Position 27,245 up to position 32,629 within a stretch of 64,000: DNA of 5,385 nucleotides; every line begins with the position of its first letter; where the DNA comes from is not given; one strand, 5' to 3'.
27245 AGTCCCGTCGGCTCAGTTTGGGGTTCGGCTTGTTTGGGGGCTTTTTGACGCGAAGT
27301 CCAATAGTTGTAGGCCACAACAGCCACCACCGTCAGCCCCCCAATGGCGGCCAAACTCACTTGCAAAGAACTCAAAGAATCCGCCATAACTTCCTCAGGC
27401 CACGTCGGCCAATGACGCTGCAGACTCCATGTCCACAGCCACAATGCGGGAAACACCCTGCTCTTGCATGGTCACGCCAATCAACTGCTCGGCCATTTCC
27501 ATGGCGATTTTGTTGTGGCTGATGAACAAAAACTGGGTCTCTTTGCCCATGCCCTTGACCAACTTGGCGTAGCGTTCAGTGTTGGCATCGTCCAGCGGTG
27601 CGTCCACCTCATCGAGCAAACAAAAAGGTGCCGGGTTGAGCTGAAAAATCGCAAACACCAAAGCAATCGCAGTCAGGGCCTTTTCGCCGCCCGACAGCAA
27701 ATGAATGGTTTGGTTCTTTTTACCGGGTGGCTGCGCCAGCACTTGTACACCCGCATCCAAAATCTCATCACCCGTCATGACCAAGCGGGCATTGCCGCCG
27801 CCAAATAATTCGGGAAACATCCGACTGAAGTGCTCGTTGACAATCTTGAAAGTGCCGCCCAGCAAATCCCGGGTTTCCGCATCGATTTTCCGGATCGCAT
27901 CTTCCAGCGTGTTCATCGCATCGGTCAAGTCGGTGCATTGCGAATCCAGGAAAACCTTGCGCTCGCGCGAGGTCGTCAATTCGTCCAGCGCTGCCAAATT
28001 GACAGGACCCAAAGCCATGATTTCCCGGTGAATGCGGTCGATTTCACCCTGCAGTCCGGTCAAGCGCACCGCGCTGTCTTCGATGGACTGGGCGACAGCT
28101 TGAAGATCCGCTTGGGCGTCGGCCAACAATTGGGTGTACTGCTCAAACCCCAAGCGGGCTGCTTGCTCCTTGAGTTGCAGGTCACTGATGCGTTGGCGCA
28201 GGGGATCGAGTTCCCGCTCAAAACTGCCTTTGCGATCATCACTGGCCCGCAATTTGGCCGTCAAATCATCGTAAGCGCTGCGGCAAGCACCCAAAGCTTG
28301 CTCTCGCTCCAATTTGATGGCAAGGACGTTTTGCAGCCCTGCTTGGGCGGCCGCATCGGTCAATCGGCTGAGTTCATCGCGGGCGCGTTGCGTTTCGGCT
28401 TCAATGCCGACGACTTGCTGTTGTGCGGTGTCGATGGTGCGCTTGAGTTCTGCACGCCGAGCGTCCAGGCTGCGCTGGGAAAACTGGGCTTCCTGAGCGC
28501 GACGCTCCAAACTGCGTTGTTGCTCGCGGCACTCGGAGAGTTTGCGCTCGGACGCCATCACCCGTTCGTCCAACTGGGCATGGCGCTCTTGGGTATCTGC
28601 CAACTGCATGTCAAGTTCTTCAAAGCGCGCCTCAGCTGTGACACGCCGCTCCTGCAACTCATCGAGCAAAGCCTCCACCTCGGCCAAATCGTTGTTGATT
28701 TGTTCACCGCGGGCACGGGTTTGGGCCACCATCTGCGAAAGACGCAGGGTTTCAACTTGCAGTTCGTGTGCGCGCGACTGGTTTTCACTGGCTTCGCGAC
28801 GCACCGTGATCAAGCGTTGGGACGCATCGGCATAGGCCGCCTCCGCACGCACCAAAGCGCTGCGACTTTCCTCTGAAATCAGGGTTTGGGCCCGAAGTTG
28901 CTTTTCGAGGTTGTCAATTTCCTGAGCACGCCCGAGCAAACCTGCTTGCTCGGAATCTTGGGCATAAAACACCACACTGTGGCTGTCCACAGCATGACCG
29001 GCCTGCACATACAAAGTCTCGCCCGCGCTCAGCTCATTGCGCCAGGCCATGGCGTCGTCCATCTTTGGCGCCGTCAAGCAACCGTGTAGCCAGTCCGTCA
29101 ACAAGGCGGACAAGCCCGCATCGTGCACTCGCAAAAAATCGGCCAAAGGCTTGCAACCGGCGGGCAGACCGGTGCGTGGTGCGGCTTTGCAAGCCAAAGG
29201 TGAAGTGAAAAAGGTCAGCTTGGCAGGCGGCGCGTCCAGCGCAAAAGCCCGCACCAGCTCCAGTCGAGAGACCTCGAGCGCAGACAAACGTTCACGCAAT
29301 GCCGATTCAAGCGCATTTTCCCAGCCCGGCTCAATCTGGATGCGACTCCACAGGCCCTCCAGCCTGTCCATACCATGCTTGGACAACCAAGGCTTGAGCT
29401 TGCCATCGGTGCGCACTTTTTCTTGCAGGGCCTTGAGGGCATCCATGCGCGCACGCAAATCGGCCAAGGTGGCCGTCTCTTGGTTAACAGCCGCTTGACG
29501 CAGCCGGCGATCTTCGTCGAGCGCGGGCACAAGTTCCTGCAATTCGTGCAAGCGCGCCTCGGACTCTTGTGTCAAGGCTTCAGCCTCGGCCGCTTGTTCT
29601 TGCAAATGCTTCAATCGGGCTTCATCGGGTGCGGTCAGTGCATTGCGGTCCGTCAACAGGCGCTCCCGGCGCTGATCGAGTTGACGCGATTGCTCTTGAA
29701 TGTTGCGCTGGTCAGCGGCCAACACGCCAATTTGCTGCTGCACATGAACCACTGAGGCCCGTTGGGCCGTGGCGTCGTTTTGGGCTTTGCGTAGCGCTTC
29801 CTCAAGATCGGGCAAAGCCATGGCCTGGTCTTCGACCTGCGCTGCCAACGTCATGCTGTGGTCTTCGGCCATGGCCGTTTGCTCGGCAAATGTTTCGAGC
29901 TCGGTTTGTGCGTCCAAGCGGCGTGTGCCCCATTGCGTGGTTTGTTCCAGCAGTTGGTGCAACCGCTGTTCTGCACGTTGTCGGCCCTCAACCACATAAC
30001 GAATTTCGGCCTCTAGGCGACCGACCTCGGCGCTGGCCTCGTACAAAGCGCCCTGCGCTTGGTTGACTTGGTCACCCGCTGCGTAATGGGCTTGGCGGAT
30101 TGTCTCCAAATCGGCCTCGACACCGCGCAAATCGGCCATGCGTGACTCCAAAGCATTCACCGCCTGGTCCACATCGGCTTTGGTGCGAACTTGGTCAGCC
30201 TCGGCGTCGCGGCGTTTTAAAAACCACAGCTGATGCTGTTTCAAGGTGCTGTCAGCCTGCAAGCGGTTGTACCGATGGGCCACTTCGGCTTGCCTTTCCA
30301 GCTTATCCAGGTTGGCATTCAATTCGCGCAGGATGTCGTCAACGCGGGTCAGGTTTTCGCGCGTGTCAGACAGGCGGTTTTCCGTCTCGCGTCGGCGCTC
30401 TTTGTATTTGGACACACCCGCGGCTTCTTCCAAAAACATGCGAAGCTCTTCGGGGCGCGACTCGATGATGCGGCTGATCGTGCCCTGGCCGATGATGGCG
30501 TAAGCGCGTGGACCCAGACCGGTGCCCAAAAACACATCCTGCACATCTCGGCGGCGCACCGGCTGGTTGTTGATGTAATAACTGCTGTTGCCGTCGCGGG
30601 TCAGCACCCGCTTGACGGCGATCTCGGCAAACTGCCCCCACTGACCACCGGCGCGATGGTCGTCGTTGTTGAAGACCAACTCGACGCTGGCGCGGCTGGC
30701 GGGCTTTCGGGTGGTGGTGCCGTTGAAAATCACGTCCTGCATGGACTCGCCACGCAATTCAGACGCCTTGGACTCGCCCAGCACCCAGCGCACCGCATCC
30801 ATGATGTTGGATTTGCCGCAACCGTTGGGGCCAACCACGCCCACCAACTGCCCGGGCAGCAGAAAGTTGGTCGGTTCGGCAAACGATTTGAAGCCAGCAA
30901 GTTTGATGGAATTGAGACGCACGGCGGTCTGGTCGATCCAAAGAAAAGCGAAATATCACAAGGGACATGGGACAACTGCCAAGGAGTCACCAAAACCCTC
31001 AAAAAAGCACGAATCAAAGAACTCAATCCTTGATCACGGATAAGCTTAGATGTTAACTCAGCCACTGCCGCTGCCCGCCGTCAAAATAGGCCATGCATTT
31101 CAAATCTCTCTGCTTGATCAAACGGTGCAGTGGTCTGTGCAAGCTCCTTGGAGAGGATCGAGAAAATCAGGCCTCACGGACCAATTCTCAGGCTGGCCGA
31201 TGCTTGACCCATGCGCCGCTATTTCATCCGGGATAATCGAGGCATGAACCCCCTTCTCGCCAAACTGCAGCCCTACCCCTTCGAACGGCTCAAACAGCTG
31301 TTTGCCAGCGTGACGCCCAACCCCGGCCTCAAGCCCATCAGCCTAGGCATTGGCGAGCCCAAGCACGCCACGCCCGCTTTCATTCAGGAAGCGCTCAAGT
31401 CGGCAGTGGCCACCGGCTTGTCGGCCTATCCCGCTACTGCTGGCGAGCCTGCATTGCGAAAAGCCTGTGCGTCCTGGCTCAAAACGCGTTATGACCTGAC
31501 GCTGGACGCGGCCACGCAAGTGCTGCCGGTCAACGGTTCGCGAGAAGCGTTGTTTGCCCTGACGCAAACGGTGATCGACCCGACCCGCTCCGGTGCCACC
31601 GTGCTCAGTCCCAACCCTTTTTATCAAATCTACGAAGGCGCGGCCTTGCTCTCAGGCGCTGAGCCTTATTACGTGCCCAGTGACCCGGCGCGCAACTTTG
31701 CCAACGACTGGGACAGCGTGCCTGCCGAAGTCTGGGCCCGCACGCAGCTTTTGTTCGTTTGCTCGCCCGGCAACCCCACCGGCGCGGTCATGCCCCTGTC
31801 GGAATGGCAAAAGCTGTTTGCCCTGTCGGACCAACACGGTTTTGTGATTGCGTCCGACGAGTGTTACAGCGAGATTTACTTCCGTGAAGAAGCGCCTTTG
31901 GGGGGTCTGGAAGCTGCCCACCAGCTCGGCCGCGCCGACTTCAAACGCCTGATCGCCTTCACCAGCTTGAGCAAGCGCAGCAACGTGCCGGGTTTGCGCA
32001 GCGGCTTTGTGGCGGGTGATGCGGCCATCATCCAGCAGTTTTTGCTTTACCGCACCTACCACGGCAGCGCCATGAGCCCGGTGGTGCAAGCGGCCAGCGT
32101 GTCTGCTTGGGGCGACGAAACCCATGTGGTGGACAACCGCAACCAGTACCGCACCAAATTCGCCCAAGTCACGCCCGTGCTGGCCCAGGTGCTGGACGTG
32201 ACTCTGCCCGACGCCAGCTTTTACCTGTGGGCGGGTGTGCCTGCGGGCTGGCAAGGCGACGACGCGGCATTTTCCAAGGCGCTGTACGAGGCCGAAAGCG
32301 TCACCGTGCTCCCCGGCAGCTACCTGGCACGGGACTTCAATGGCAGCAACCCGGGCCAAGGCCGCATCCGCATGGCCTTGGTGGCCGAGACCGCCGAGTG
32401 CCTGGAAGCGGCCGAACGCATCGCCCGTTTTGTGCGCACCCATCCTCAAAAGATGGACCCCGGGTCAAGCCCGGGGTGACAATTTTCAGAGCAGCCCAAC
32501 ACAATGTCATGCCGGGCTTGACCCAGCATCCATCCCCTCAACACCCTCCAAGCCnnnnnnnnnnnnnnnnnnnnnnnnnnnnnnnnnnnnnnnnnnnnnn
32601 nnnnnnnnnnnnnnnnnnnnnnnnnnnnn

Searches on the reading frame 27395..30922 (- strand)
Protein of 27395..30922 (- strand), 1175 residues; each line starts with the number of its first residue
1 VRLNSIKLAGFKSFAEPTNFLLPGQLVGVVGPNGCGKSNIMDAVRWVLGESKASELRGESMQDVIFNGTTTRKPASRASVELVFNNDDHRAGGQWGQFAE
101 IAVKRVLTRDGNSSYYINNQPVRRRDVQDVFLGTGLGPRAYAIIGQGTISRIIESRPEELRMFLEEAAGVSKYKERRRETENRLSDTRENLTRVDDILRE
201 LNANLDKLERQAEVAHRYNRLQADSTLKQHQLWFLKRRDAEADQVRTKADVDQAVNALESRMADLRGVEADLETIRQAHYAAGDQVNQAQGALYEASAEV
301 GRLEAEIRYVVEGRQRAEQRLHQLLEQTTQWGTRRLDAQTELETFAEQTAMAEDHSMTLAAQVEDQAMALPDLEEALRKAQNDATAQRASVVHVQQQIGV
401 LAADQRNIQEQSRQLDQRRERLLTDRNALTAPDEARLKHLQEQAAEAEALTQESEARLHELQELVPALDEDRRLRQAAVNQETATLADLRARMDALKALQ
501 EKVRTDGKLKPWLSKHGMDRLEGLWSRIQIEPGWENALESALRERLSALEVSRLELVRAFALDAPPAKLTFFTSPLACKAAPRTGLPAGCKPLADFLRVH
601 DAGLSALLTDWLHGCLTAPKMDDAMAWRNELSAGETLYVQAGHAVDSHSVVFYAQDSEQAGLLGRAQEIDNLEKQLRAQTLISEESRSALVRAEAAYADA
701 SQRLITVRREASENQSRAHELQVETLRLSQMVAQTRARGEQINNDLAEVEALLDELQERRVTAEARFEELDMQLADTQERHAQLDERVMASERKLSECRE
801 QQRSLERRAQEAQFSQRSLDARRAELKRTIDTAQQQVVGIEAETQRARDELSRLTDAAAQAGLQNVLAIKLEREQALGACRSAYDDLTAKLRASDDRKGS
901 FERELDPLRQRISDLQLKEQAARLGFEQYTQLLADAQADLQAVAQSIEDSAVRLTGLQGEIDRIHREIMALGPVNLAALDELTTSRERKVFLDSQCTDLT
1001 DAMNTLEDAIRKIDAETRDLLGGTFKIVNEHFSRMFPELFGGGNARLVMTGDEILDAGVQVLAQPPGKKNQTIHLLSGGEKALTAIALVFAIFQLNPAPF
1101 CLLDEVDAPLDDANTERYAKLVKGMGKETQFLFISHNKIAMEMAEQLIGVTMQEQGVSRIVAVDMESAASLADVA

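Call 60: search_protein_families(library=pfam, proteins=[window:27395-30922:-], max_evalue=0.00001)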
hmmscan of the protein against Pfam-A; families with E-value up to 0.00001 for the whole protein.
window:27395-30922:- (1175 aa): 5 families
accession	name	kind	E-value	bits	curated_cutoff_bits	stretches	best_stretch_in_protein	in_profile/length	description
PF02463.25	SMC_N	-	2.2e-65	220.6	40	1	3-1158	2-219/220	RecF/RecN/SMC N terminal domain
PF13476.12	AAA_23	-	9.2e-11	43.2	27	1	5-221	1-193/201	AAA domain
PF13304.12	AAA_21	-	3.2e-10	41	27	0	27-87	2-68/304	AAA domain, putative AbiEii toxin, Type IV TA system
PF06470.18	SMC_hinge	-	3.4e-08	34.3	22.5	1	524-626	8-114/116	SMC proteins Flexible Hinge Domain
PF13175.12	AAA_15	-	4.1e-06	27.1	32.1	0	1-62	1-55/374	AAA ATPase domain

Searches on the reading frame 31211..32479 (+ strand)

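Call 60: search_protein_families(library=pfam, proteins=[window:31211-32479:+], max_evalue=0.00001)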
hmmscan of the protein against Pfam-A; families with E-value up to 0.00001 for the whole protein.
window:31211-32479:+ (422 aa): 1 family
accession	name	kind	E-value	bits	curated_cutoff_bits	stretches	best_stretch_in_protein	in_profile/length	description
PF00155.27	Aminotran_1_2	-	1.7e-52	179.2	19.7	1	43-404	4-361/361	Aminotransferase class I and II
